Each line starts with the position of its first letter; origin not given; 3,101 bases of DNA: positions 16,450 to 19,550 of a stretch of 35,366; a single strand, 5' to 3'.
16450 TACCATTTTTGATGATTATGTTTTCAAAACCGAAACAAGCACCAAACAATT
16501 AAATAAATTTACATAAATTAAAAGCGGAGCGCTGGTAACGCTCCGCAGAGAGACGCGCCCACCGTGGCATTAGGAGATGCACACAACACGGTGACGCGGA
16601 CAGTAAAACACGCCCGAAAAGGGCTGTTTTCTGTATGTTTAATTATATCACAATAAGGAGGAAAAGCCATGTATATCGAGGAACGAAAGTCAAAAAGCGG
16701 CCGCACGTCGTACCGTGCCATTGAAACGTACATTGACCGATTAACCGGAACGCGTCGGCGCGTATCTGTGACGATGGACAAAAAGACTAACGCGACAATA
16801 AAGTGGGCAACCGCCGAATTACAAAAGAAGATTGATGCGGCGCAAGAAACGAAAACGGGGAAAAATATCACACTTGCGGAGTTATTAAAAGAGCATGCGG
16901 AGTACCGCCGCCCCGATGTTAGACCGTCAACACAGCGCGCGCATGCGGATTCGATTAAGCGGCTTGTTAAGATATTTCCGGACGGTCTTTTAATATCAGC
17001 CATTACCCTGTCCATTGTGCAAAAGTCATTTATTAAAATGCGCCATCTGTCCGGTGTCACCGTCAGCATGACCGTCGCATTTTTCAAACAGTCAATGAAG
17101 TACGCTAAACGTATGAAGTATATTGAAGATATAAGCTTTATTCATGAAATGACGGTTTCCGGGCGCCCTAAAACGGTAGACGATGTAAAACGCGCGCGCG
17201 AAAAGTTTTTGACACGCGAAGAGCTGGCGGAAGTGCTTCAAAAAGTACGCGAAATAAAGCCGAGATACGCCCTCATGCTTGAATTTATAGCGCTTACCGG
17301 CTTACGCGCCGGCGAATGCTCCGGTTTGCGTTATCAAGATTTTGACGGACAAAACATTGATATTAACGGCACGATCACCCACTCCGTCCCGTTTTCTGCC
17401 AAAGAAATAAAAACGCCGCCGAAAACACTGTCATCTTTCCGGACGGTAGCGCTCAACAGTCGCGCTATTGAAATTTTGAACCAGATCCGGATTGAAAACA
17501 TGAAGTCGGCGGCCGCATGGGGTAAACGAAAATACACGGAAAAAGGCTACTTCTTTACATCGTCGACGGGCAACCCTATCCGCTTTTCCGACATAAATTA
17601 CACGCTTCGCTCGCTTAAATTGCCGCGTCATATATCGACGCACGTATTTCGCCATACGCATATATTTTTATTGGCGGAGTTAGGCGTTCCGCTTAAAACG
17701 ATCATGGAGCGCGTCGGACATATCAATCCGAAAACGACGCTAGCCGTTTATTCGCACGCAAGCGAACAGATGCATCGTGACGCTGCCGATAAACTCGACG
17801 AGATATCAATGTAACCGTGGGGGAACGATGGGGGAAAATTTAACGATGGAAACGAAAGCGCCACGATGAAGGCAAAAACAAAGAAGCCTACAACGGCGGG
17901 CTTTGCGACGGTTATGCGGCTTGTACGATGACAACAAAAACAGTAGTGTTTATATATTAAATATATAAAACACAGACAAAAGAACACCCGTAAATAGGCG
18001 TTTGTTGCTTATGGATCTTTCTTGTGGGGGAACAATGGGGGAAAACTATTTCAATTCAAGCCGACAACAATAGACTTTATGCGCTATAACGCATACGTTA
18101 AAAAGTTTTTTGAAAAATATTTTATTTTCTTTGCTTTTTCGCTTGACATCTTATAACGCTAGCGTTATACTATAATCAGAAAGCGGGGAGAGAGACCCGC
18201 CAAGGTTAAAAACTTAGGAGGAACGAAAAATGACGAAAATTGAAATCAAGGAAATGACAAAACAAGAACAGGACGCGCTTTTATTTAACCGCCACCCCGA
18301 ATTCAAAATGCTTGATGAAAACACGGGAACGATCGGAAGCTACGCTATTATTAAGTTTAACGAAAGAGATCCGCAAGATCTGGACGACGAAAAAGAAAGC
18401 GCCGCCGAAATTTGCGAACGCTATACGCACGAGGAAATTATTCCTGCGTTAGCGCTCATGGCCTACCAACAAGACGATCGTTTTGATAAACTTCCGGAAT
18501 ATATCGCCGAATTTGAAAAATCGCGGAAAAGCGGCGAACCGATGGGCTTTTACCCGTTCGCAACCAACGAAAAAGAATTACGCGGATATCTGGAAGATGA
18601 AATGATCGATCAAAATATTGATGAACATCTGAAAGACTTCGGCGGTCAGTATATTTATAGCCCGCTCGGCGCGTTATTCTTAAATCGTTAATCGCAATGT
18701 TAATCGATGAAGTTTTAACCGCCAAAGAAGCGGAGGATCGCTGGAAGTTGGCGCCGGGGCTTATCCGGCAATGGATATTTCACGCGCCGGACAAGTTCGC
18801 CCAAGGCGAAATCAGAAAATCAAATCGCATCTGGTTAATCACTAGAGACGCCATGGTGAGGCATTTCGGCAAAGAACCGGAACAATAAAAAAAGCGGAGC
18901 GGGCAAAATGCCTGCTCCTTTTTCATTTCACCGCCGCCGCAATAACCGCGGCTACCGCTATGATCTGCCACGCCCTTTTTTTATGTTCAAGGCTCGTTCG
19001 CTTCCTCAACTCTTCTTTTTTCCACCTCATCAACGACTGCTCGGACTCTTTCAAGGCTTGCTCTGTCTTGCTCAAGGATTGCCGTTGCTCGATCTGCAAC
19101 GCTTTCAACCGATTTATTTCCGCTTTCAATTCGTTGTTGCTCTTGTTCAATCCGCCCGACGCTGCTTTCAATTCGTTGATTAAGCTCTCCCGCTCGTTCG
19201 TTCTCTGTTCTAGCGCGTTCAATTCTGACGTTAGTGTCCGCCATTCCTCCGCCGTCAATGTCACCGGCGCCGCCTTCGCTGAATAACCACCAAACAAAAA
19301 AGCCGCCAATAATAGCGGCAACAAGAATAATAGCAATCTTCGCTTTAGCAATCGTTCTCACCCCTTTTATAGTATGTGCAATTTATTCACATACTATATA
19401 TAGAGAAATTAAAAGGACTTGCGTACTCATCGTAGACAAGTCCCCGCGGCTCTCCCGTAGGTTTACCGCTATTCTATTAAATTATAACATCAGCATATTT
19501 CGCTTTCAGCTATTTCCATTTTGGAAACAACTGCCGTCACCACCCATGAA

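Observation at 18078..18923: acr-aca-like moron operon beside attP: consensus promoter with palindromic operator, a 153-aa acidic unknown protein, a 63-aa HTH protein, and a terminator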

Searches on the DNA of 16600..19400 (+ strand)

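Call 14: search_dna_similar(query=window:16600-19400:+, collection=phages, mode=distant, max_rows=15)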
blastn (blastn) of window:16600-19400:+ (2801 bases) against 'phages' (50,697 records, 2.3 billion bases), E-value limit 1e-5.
No match.

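Call 35: search_rna_families(source=L010, start=5000, end=6100, threshold=evalue, max_evalue=1)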
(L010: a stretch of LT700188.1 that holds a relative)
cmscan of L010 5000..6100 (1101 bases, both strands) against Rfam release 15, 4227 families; matches with E-value up to 1: 5.
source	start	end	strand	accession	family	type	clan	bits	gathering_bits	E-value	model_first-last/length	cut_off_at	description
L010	5488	5559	+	RF02058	STnc400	Gene;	-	24.2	80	0.049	1-125/125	no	Gammaproteobacterial sRNA STnc400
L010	5487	5556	+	RF02074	STnc240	Gene; sRNA;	-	23.7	55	0.77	1-77/77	no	Enterobacterial sRNA STnc240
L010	5481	5554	+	RF00116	C0465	Gene; sRNA;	-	23.2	40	0.16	1-78/78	no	C0465 RNA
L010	5518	5581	-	RF01859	Phe_leader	Cis-reg; leader;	-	22.6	55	0.44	1-125/125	no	Phenylalanine leader peptide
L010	5515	5556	+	RF04134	MIR7504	Gene; miRNA;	-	21.3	83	0.73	1-124/124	no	MIR7504 microRNA precursor family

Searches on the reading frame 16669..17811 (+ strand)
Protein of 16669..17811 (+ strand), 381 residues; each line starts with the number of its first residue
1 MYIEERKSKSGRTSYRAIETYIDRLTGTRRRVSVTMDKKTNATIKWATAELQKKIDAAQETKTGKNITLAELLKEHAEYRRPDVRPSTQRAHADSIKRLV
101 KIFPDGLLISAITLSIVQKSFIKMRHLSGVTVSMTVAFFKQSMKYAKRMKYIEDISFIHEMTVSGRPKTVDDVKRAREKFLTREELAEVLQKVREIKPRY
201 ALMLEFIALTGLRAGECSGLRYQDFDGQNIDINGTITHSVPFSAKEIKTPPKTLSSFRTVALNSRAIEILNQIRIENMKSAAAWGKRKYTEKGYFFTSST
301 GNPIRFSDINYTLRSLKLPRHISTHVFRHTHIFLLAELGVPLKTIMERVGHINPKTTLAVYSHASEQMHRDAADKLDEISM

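Call 3: search_protein_families(library=pfam, proteins=[window:16669-17811:+], max_evalue=1)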
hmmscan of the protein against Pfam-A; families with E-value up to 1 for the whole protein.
window:16669-17811:+ (381 aa): 5 families
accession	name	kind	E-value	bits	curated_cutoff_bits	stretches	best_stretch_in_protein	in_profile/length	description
PF00589.27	Phage_integrase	-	1.3e-19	71.1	27.1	1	179-367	1-171/172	Phage integrase family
PF13102.12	Phage_int_SAM_5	-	8.9e-05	23.2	22.3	1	69-154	2-90/98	Phage integrase SAM-like domain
PF14659.12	Phage_int_SAM_3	-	0.042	14.5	22.6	1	68-119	1-52/58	Phage integrase, N-terminal SAM-like domain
PF07786.18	HGSNAT_cat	-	0.043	13.8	22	1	92-140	69-117/222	Heparan-alpha-glucosaminide N-acetyltransferase, catalytic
PF08028.16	Acyl-CoA_dh_2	-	0.22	12.3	22.7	1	16-99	13-94/134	Acyl-CoA dehydrogenase, C-terminal domain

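Call 68: find_homologous_proteins(query=window:16669-17811:+, max_evalue=1e-50)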
Query window:16669-17811:+ (381 aa): 63 proteins with E <= 1e-50 among 5463 candidates.
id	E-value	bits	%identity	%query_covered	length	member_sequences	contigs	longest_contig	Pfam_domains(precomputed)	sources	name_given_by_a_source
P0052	2.2e-234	795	95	100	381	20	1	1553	PF00589.28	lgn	-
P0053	4.5e-234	794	95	100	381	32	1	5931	PF00589.28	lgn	-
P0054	1.0e-230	783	94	100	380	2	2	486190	PF00589.28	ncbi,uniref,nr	ncbi:integrase [Negativicoccus succinicivorans]|uniref:Integrase n=1 Tax=Negativicoccus succinicivor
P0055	6.2e-230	780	94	100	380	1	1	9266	PF00589.28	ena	-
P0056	3.9e-229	778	93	100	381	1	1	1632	PF00589.28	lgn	-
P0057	2.1e-227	772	94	100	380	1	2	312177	PF00589.28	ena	-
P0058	2.5e-225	765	92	100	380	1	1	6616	PF00589.28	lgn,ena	-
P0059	3.4e-225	765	91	100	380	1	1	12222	PF00589.28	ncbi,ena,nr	ncbi:MAG: site-specific integrase [Haemophilus parainfluenzae]|nr:site-specific integrase [Haemophil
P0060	4.4e-225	765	92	100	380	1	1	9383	PF00589.28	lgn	-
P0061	5.4e-225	764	92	100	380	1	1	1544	PF00589.28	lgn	-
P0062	2.1e-224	762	91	100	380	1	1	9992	PF00589.28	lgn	-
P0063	4.5e-215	732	88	100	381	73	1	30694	PF00589.28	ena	-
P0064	7.1e-214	728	88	100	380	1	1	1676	PF00589.28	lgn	-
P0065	5.9e-213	725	87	100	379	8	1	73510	PF00589.28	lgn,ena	-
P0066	1.1e-210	717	86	100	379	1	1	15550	PF00589.28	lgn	-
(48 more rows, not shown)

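Call 69: find_encoding_contigs(protein=P0054, flank=10000, max_places=2)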
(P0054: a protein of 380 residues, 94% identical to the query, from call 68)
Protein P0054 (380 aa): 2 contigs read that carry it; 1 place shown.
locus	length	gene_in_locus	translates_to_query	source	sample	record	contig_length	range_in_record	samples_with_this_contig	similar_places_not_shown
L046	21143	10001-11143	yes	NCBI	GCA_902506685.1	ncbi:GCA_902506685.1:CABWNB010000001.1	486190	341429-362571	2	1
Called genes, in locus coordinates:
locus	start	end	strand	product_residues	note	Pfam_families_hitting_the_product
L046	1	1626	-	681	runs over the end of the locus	PF08707:PriCT_2, PF13481:AAA_25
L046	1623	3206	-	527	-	PF00270:DEAD, PF04851:ResIII, PF13086:AAA_11 (faint), PF13604:AAA_30, PF18766:SWI2_SNF2, PF00271:Helicase_C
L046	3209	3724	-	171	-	-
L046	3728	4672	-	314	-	PF13479:AAA_24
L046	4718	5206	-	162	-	PF05565:Sipho_Gp157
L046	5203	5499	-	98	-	-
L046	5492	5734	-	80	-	-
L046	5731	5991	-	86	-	-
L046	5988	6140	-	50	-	-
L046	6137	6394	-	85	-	-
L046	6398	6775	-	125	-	-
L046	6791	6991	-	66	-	PF13560:HTH_31 (weak), PF01381:HTH_3, PF12844:HTH_19 (weak), PF13443:HTH_26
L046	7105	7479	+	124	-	PF19670:DUF6173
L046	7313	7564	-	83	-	-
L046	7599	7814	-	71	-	PF02954:HTH_8 (weak)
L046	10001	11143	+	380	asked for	PF00589:Phage_integrase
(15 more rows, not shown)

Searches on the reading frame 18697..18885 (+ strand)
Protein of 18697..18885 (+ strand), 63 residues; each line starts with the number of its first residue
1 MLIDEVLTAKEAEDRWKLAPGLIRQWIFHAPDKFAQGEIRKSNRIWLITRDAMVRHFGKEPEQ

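Call 3: search_protein_families(library=pfam, proteins=[window:18697-18885:+], max_evalue=1)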
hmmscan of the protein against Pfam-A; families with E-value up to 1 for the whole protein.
window:18697-18885:+ (63 aa): 3 families
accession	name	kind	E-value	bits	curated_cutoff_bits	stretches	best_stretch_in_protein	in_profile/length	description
PF20038.5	HTH_59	-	1e-18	67.5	27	1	3-61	4-65/66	Helix-turn-helix domain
PF17443.8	pXO2-72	-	0.0047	17.6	25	1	2-19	4-21/62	Uncharacterized protein pXO2-72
PF12728.13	HTH_17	-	0.017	15.8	27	1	6-55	1-45/51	Helix-turn-helix domain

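Call 4: search_protein_families(library=phrogs, proteins=[window:18697-18885:+], max_evalue=1)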
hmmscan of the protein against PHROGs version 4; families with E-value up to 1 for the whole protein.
window:18697-18885:+ (63 aa): 3 families
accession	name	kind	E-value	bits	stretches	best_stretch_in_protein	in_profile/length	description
phrog_2655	-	integration and excision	1.5e-11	45.2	1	3-60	111-167/181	excisionase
phrog_38299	-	unknown function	0.00052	21.1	1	1-53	1-51/143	-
phrog_1969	-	unknown function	0.19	13.1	1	4-35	59-90/116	-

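Call 8: search_protein_families(library=ncbifam, proteins=[window:18697-18885:+], max_evalue=1)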
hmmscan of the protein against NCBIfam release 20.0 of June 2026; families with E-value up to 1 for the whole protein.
window:18697-18885:+ (63 aa): 0 families

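Call 10: search_solved_structures(query=window:18697-18885:+, max_evalue=10, show_alignments=2)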
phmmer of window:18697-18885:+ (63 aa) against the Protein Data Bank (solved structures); distinct sequences matched with E-value up to 10: 0.

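Call 55: find_homologous_proteins(query=window:18697-18885:+, max_evalue=0.001)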
Query window:18697-18885:+ (63 aa): 5 proteins with E <= 0.001 among 5 candidates.
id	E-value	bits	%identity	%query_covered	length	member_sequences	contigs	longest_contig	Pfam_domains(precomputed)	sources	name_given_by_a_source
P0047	7.7e-32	125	89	100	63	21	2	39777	PF20038.6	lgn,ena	-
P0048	8.5e-31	122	87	100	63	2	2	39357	PF20038.6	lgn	-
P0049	5.1e-28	113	86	100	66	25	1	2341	PF20038.6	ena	-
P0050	7.6e-27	109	83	100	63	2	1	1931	PF20038.6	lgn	-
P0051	8.6e-27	109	83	100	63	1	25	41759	PF20038.6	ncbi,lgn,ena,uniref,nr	ncbi:helix-turn-helix domain-containing protein [Negativicoccus succinicivorans]|uniref:helix-turn-h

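Call 63: predict_structure(alignment_id=A3)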
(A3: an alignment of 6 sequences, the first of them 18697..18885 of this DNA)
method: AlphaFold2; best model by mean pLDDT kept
length: 63 residues; sequences in the alignment: 6
mean_pLDDT: 82.6   pTM: 0.63
mean pLDDT of the five models: 82.6, 81.7, 80.0, 64.6, 47.4
residues with pLDDT >= 90: 2; 70-90: 52; 50-70: 6; < 50: 3
segments of 3 or more residues with pLDDT < 50: 1-3
pLDDT, mean of each block of 10 residues (from residue 1): 72 87 88 87 86 82 62
secondary structure, 60 per line:
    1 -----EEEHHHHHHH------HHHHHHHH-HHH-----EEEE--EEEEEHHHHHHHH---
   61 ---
elements in order: E6-8 H9-15 H22-29 E39-42 E45-49 H50-57

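Call 65: fold_search(model_id=the predicted structure, library=pdb)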
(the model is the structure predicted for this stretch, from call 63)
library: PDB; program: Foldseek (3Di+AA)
matches with E <= 10: 398; with E <= 0.001: 0
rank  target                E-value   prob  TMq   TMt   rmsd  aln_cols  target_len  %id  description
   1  4p0y_A                1.1e-01  0.99  0.69  0.42   2.8        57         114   14  Structure of the double stranded DNA binding type IV secretion protein TraN from Enterococcus (released 2014-07-30)
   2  4p0z                  1.4e-01  0.99  0.64  0.38   2.4        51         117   14  Structure of the double stranded DNA binding type IV secretion protein TraN from Enterococcus (released 2014-07-30)
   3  4pm3_A                1.8e-01  0.98  0.68  0.42   3.0        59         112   15  Structure of the double-stranded DNA binding type IV secretion protein TraN from Enterococcus (released 2014-07-30)
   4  4pm3_B                2.1e-01  0.98  0.66  0.40   2.6        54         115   15  Structure of the double-stranded DNA binding type IV secretion protein TraN from Enterococcus (released 2014-07-30)
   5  1y6u_MODEL_1_A        4.6e-01  0.77  0.58  0.61   4.0        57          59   18  The Structure of the Excisionase (Xis) Protein from Conjugative Transposon Tn916 Provides Insights into the Re (released 2005-03-15)
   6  8ova_AU               4.6e-01  0.41  0.43  0.39   4.0        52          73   25  CRYO-EM STRUCTURE OF TRYPANOSOMA BRUCEI PROCYCLIC FORM 80S RIBOSOME : PARENTAL STRAIN (released 2023-11-29)
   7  4ooi_C                5.3e-01  0.23  0.42  0.31   5.5        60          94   20  Reduced HlyU from Vibrio cholerae N16961 (released 2014-12-31)
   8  6ama_B                5.6e-01  0.77  0.60  0.67   3.6        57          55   12  Structure of S. coelicolor/S. venezuelae BldC-smeA-ssfA complex to 3.09 Angstrom (released 2018-03-28)
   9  6ama_H                6.0e-01  0.41  0.49  0.54   5.0        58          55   19  Structure of S. coelicolor/S. venezuelae BldC-smeA-ssfA complex to 3.09 Angstrom (released 2018-03-28)
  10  4j2n_C                7.3e-01  0.51  0.51  0.56   4.7        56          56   14  Crystal Structure of mycobacteriophage Pukovnik Xis (released 2013-10-23)
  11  5yhx_B                7.3e-01  0.28  0.51  0.27   5.4        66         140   14  Structure of Lactococcus lactis ZitR, wild type (released 2017-12-06)
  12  7olc_SZ               7.8e-01  0.28  0.43  0.40   3.1        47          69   23  Thermophilic eukaryotic 80S ribosome at idle POST state (released 2022-01-26)
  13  2quf_A                8.4e-01  0.44  0.49  0.17   5.1        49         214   18  Crystal Structure of Transcription Factor AXXA-PF0095 from Pyrococcus furiosus (released 2008-08-05)
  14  6o8o_B                9.0e-01  0.18  0.45  0.31   5.3        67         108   13  Crystal Structure of C9S disulfide state of Sulfide-responsive transcriptional repressor (SqrR) from Rhodobacter capsu (released 2020-04-01)
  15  7p6f_AAA              9.6e-01  0.18  0.44  0.30   5.9        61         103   20  1.93 A resolution X-ray crystal structure of the transcriptional regulator SrnR from Streptomyces griseus (released 2022-05-25)
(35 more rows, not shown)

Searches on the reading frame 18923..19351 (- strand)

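Call 3: search_protein_families(library=pfam, proteins=[window:18923-19351:-], max_evalue=1)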
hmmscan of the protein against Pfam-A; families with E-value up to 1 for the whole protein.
window:18923-19351:- (142 aa): 8 families
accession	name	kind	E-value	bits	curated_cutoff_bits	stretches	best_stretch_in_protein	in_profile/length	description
PF02403.27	Seryl_tRNA_N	-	0.0021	18.7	28.2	1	29-102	30-99/108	Seryl-tRNA synthetase N-terminal domain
PF06156.18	YabA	-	0.0029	18.6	30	1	38-109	4-75/103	Initiation control protein YabA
PF16808.10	PKcGMP_CC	-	0.041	13.9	35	1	47-63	13-29/35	Coiled-coil N-terminus of cGMP-dependent protein kinase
PF03961.19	FapA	-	0.044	13.8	31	1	38-110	152-229/272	Flagellar Assembly Protein A beta solenoid domain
PF24543.1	Usp-48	-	0.089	13.1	27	1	26-53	87-114/115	Usp-48 domain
PF23735.1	KIF9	-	0.19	12.3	31.9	1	49-128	18-95/140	Kinesin-like protein KIF9 domain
PF01496.24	V_ATPase_I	-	0.5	8.7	30.7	1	38-124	65-155/815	V-type ATPase 116kDa subunit family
PF05837.17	CENP-H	-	0.68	10.2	29.9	0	36-110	90-166/202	Centromere protein H (CENP-H)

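Call 4: search_protein_families(library=phrogs, proteins=[window:18923-19351:-], max_evalue=1)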
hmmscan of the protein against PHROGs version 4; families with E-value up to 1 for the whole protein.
window:18923-19351:- (142 aa): 18 families
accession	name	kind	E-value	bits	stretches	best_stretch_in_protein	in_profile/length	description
phrog_14255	-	unknown function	0.0033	18.5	1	30-118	59-146/167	-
phrog_6631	-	unknown function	0.0081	16.7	1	43-126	35-118/251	-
phrog_4876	-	unknown function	0.011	16.4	1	44-118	116-182/226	-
phrog_89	-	lysis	0.012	16.6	1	8-115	6-95/143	Rz-like spanin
phrog_739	-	lysis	0.019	16.1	1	10-102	12-91/122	Rz-like spanin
phrog_7208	-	unknown function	0.061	14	1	38-107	5-74/204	-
phrog_24693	-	unknown function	0.076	14.3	0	27-63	8-42/113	-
phrog_4704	-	tail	0.089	12.4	1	37-116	33-112/625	tail length tape measure protein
phrog_24583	-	unknown function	0.093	14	1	67-127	36-94/109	-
phrog_9848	-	unknown function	0.1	13.8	1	92-121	15-44/88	-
phrog_32236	-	unknown function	0.17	13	1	50-88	7-45/53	-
phrog_77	-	DNA, RNA and nucleotide metabolism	0.22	11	1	39-125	530-786/967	SbcC-like subunit of palindrome specific endonuclease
phrog_7918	-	connector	0.26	10.5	1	30-103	124-197/735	neck passage structure protein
phrog_4780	-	unknown function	0.37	11.3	1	44-105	150-211/275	-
phrog_167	-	tail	0.37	9.3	1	36-113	132-226/1555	tail length tape measure protein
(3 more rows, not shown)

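Call 8: search_protein_families(library=ncbifam, proteins=[window:18923-19351:-], max_evalue=1)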
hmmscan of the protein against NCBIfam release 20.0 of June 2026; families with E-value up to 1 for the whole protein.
window:18923-19351:- (142 aa): 14 families
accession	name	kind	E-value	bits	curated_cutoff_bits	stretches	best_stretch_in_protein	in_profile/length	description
TIGR02168.1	SMC_prok_B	equivalog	0.00018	19.4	567.35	1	34-126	252-344/1181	chromosome segregation protein SMC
TIGR02169.1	SMC_prok_A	equivalog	0.0026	15.5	729.4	1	35-125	682-772/1165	chromosome segregation protein SMC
TIGR04211.1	SH3_and_anchor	equivalog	0.004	16.8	65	1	35-137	73-174/198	TIGR04211 family SH3 domain-containing protein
NF041291.1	StbC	equivalog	0.0045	17.3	100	1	53-141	25-112/122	plasmid stabilization protein StbC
NF006543.0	PRK09039.1-2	equivalog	0.022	14.6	305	1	15-126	41-152/350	peptidoglycan -binding protein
NF045487.1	ASRP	equivalog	0.047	12.3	300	1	39-122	314-393/593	archaea-specific SMC-related protein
TIGR00996.1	Mtu_fam_mce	paralog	0.051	12.8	140.5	1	37-112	194-269/291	MCE family protein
NF043058.1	T4SS_LegC2C7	subfamily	0.077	12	350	1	37-124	145-232/348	LegC2/C7 family Dot/Icm T4SS effector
TIGR04527.1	mycoplas_twoTM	subfamily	0.082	12.6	125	1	38-111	57-127/248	MG_279/MG_280 family protein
NF038218.1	IcmG_DotF_IVB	equivalog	0.094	12.4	200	1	31-134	113-210/266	type IVB secretion system protein IcmG/DotF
NF045780.1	TrlF_fam_ATP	equivalog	0.11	11.1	350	1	35-122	463-550/944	TrlF family AAA-like ATPase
NF001070.0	PRK00118.1-6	equivalog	0.19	12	117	0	46-85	70-109/110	putative DNA-binding protein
TIGR03752.1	conj_TIGR03752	hypoth_equivalog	0.62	9.2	241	1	34-119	58-139/471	TIGR03752 family integrating conjugative element protein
TIGR03142.1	cytochro_ccmI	equivalog_domain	0.84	10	29.3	1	80-141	43-108/118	c-type cytochrome biogenesis protein CcmI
